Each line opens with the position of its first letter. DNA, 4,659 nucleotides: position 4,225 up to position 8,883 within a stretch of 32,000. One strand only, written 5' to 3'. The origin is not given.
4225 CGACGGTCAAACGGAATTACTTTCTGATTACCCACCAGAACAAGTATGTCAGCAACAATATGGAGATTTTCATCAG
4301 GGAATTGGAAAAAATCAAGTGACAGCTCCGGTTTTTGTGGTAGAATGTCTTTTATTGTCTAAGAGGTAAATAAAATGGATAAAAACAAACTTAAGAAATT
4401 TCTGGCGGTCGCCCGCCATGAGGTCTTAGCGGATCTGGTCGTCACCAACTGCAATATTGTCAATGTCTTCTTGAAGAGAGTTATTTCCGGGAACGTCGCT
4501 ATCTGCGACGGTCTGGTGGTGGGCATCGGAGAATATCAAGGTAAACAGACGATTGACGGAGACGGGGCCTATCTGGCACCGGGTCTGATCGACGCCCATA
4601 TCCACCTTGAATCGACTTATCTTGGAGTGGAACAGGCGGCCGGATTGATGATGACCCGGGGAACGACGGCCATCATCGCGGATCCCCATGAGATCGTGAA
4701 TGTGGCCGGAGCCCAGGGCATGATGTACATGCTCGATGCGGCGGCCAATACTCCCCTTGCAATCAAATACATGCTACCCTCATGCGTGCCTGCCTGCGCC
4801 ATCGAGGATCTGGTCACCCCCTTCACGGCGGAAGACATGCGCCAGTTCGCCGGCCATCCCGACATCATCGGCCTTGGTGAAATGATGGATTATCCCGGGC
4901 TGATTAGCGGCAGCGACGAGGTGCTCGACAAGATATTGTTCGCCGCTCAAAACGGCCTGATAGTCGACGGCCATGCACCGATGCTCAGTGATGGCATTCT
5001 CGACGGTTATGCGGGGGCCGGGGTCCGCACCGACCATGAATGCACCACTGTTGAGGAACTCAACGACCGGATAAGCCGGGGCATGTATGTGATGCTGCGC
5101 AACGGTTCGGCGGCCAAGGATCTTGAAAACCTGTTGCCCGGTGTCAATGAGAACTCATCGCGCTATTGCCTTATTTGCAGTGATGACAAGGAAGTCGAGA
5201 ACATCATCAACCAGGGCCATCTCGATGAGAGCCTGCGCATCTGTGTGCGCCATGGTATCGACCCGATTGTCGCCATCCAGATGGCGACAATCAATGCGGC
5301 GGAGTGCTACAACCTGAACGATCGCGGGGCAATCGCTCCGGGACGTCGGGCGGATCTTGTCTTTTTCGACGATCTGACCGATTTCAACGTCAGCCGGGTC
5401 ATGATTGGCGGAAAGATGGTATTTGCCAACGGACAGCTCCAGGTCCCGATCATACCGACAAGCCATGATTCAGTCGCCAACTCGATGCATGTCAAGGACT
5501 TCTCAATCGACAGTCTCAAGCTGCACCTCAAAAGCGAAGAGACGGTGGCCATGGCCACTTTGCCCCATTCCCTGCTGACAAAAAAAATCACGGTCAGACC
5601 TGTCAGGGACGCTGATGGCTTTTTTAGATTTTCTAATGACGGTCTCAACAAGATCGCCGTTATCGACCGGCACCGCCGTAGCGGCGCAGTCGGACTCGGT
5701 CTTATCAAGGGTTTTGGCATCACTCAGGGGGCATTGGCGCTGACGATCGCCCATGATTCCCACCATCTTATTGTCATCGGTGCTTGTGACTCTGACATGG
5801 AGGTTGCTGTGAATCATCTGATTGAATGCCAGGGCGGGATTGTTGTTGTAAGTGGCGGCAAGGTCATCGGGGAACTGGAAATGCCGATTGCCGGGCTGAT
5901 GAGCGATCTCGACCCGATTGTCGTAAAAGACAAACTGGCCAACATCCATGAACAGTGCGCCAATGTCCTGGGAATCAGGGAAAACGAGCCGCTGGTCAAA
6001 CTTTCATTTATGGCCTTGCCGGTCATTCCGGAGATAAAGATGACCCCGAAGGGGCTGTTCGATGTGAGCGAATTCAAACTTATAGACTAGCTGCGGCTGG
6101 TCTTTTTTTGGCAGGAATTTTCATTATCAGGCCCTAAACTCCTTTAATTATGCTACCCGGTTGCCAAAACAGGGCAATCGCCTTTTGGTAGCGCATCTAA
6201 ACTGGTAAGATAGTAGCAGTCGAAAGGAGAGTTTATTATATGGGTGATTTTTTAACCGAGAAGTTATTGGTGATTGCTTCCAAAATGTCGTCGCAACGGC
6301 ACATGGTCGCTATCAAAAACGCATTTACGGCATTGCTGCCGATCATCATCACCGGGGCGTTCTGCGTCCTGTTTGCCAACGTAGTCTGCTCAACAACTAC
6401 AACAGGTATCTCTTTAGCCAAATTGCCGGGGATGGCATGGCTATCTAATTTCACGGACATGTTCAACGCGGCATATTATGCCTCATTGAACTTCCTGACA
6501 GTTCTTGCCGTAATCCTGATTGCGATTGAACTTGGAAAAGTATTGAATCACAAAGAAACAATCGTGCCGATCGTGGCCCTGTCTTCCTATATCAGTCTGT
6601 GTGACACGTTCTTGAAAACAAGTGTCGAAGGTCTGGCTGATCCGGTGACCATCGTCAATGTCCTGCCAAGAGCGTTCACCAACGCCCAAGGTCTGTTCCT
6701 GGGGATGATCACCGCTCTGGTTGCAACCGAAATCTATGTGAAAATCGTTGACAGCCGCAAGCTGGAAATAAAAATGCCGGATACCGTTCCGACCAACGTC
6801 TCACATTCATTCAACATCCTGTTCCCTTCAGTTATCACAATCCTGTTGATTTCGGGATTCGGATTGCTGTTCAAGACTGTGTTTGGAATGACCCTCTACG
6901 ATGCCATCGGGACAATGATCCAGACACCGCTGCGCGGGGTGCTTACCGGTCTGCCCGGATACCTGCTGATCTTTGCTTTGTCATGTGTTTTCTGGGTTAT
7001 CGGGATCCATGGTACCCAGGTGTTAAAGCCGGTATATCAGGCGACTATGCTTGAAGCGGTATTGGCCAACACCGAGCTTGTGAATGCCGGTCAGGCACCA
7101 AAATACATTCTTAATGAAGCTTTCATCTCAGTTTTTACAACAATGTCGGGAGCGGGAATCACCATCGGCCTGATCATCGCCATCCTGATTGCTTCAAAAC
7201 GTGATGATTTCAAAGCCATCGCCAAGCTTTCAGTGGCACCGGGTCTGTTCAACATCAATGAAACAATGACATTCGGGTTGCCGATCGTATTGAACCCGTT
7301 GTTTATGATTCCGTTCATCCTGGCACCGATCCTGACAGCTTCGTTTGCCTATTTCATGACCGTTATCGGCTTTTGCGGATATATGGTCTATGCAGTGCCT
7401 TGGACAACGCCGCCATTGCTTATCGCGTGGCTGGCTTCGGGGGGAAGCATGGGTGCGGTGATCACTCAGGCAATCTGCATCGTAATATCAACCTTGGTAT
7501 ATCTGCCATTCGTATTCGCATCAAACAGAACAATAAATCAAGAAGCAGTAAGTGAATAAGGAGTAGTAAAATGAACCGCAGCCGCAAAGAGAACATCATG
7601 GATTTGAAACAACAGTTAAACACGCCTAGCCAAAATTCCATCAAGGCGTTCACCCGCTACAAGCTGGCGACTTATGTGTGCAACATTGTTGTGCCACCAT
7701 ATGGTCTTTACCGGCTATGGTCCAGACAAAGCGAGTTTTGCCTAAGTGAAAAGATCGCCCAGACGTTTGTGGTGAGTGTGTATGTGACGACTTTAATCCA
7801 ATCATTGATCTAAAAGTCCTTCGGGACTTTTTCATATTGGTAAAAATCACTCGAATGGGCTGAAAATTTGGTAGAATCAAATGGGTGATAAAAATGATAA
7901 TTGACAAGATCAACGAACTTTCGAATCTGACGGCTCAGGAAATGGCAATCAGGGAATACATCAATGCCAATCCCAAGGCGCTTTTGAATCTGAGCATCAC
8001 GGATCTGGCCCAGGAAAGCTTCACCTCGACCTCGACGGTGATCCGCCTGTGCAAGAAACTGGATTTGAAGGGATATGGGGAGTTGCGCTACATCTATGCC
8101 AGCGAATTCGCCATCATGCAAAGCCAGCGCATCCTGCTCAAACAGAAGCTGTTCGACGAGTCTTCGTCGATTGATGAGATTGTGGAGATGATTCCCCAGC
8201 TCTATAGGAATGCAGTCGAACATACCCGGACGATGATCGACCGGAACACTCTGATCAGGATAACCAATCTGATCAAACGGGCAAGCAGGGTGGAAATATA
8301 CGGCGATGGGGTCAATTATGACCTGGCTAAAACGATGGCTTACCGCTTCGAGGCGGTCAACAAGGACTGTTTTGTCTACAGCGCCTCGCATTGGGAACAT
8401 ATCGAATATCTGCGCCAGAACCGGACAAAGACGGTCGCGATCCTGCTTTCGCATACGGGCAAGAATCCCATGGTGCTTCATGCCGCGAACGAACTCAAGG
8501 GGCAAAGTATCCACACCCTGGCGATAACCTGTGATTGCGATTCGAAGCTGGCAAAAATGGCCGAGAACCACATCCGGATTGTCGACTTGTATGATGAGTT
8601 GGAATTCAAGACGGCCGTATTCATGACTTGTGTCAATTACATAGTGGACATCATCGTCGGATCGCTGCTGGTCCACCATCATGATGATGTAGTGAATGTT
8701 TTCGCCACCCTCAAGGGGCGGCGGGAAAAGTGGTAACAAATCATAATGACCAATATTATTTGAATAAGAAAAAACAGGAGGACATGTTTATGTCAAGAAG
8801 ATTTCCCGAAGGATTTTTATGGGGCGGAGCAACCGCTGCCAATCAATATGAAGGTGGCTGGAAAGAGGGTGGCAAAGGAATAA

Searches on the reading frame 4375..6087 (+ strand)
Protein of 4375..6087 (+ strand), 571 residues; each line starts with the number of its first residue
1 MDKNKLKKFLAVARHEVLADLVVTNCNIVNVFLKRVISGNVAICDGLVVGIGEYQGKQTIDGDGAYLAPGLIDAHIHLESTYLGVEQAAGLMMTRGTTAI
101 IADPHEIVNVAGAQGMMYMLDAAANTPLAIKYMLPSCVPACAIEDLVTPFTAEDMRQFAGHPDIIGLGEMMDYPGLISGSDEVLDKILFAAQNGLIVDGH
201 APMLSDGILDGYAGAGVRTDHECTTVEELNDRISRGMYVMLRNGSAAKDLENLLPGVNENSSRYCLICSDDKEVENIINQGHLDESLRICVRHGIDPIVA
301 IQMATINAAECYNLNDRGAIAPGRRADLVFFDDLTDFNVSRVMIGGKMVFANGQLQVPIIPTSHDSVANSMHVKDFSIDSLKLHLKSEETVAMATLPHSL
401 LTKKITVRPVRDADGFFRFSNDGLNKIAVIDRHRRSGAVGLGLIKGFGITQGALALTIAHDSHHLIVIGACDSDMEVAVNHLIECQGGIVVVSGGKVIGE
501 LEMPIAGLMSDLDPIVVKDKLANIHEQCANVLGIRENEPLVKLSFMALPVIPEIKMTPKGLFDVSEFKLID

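Call 12: search_protein_families(library=pfam, proteins=[window:4375-6087:+], max_evalue=0.00001)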
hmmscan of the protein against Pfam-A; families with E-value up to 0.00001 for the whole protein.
window:4375-6087:+ (571 aa): 3 families
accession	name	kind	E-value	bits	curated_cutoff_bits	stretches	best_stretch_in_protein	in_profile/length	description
PF13382.11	Adenine_deam_C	-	1.1e-57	194.5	27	1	400-568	2-169/169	Adenine deaminase C-terminal domain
PF01979.26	Amidohydro_1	-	2.5e-36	126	25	1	66-349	1-345/345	Amidohydrolase family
PF07969.17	Amidohydro_3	-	7.9e-13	49.1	29.7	1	300-354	412-469/472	Amidohydrolase family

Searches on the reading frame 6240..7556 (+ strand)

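Call 12: search_protein_families(library=pfam, proteins=[window:6240-7556:+], max_evalue=0.00001)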
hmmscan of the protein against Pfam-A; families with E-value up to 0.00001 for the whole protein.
window:6240-7556:+ (439 aa): 1 family
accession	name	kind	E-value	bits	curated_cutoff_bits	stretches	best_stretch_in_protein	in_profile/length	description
PF02378.23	PTS_EIIC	-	5.9e-44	150.9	30.7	1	27-363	2-319/319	Phosphotransferase system, EIIC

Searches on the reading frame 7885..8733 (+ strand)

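Call 12: search_protein_families(library=pfam, proteins=[window:7885-8733:+], max_evalue=0.00001)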
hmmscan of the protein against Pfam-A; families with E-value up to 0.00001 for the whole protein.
window:7885-8733:+ (283 aa): 2 families
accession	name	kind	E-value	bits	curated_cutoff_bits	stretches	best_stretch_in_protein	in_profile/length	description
PF01418.23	HTH_6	-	3.5e-15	56.2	28.3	1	10-76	9-75/77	Helix-turn-helix domain, rpiR family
PF01380.27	SIS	-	1.9e-11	44.3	25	1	130-233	2-105/131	SIS domain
